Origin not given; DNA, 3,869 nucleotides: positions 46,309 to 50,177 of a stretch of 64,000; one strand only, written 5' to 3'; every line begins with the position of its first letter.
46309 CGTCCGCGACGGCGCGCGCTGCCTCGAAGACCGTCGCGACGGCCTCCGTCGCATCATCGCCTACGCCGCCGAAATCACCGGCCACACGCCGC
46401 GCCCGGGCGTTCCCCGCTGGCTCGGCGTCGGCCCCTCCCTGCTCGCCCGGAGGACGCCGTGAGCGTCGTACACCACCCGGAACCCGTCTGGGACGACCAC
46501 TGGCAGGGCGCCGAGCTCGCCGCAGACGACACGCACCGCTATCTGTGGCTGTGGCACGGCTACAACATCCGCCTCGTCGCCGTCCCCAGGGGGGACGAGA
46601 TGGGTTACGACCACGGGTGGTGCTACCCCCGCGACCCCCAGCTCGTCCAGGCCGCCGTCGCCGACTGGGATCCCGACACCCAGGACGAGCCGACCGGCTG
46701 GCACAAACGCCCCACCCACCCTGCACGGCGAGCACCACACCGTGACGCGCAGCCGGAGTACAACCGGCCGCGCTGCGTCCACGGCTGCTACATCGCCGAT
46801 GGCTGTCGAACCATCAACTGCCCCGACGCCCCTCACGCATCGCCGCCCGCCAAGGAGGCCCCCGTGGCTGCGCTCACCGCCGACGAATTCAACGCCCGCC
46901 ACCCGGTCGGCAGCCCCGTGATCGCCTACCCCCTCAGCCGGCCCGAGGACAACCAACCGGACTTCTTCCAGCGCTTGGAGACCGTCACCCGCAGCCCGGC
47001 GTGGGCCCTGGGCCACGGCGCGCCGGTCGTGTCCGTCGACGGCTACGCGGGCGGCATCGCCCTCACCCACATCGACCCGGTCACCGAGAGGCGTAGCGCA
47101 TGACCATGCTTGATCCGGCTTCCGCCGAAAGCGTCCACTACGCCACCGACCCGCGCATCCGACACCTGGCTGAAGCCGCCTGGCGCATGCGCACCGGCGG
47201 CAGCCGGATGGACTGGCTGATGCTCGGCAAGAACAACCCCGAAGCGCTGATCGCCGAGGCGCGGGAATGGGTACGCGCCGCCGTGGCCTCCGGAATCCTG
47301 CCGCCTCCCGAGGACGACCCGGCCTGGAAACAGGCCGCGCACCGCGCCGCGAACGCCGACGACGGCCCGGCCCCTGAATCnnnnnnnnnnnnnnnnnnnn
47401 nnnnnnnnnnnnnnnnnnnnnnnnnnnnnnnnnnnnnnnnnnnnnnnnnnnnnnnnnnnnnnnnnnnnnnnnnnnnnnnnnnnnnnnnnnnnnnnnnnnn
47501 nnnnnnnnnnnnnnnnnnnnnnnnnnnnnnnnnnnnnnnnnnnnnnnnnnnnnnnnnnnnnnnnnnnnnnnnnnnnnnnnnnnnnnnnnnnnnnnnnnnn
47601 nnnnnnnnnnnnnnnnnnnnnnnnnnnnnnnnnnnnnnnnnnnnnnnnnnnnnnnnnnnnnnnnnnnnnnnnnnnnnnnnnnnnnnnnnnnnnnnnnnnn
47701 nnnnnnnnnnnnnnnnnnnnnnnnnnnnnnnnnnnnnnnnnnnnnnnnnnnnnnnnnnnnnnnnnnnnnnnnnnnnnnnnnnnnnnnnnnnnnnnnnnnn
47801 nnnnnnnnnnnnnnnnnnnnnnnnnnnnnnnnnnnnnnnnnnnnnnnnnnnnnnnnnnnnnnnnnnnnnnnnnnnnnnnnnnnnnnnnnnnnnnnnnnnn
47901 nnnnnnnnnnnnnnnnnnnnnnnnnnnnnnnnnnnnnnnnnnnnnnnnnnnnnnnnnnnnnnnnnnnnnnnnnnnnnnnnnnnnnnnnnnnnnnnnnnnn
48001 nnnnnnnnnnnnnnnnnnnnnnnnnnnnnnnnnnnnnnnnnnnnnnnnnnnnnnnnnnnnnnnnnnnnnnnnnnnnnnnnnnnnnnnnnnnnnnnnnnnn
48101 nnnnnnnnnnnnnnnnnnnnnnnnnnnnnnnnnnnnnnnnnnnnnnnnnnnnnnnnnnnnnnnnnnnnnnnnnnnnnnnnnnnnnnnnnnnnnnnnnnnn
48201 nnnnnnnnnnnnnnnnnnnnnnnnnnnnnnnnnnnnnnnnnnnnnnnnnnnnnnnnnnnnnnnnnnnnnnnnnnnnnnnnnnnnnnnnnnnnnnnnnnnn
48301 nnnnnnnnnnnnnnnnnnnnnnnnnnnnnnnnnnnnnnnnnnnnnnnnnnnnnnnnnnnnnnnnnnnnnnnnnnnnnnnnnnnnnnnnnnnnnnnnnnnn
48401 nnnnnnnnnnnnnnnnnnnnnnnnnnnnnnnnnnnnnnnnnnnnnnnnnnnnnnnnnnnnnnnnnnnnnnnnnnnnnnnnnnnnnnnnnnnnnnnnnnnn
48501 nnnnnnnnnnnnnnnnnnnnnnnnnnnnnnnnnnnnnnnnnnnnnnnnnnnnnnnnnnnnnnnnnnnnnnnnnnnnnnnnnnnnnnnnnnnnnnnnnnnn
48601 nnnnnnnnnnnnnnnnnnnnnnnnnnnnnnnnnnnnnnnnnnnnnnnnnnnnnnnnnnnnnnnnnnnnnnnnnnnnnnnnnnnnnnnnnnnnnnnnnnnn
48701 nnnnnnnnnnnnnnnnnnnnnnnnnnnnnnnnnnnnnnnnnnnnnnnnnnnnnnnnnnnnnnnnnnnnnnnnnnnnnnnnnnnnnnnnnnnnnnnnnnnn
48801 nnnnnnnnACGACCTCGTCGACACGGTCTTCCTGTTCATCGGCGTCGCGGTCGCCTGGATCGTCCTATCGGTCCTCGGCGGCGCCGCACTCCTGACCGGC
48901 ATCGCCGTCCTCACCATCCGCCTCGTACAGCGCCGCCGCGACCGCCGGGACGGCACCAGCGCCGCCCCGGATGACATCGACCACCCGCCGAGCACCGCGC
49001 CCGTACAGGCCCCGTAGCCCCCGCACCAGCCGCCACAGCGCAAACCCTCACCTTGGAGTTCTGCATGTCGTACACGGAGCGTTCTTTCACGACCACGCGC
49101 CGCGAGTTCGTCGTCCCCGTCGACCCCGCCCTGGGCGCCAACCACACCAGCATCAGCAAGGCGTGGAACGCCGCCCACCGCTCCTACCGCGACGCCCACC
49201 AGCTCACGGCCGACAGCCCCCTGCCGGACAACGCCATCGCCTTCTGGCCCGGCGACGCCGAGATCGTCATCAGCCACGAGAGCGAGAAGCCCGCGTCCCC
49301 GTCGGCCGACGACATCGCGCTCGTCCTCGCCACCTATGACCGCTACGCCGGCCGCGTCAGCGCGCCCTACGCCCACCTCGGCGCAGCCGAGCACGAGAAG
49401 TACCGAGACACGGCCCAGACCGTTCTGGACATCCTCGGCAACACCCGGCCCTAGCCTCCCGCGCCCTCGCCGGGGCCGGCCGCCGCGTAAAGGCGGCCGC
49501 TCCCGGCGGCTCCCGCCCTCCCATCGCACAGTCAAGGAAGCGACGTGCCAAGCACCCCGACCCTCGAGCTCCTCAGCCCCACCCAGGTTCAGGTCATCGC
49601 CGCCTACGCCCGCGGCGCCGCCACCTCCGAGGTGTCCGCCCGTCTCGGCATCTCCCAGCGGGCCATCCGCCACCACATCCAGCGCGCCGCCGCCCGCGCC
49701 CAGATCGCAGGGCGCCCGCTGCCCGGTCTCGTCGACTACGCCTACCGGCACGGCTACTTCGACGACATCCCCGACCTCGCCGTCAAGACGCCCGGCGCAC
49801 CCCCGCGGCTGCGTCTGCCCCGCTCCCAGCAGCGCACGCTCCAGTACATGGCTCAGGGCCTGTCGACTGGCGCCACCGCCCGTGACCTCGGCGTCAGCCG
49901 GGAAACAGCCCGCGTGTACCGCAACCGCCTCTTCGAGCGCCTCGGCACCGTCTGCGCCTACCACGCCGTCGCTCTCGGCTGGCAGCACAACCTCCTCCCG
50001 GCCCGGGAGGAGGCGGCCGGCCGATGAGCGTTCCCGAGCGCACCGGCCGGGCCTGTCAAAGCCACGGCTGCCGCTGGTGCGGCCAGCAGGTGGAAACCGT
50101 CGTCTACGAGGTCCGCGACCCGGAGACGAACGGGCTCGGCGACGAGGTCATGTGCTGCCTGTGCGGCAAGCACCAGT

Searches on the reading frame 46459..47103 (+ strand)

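Call 59: search_protein_families(library=phrogs, proteins=[window:46459-47103:+], max_evalue=0.001)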
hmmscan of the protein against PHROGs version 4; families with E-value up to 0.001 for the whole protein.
window:46459-47103:+ (214 aa): 1 family
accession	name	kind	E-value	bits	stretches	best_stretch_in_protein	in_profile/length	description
phrog_19503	-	unknown function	3.1e-12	48.1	1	138-210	7-72/158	-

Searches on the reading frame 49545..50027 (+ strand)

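Call 59: search_protein_families(library=phrogs, proteins=[window:49545-50027:+], max_evalue=0.001)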
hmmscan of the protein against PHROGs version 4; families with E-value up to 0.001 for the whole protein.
window:49545-50027:+ (160 aa): 7 families
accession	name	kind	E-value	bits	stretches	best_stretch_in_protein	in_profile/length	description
phrog_3855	-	DNA, RNA and nucleotide metabolism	1.1e-07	33.3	0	12-49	67-104/115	HTH DNA binding protein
phrog_3282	-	transcription regulation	3.3e-07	31.3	1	10-68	48-104/158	sigma factor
phrog_4494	-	unknown function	3e-05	25.5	0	16-65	10-62/109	-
phrog_11138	-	unknown function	3e-05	25.3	0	8-49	90-132/142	-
phrog_27555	-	transcription regulation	9.5e-05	23.1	0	10-72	132-194/203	transcriptional regulator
phrog_664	-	DNA, RNA and nucleotide metabolism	0.00038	21.3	0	9-121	36-116/210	DNA binding protein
phrog_10624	-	unknown function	0.00096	19.7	0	16-47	18-49/165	-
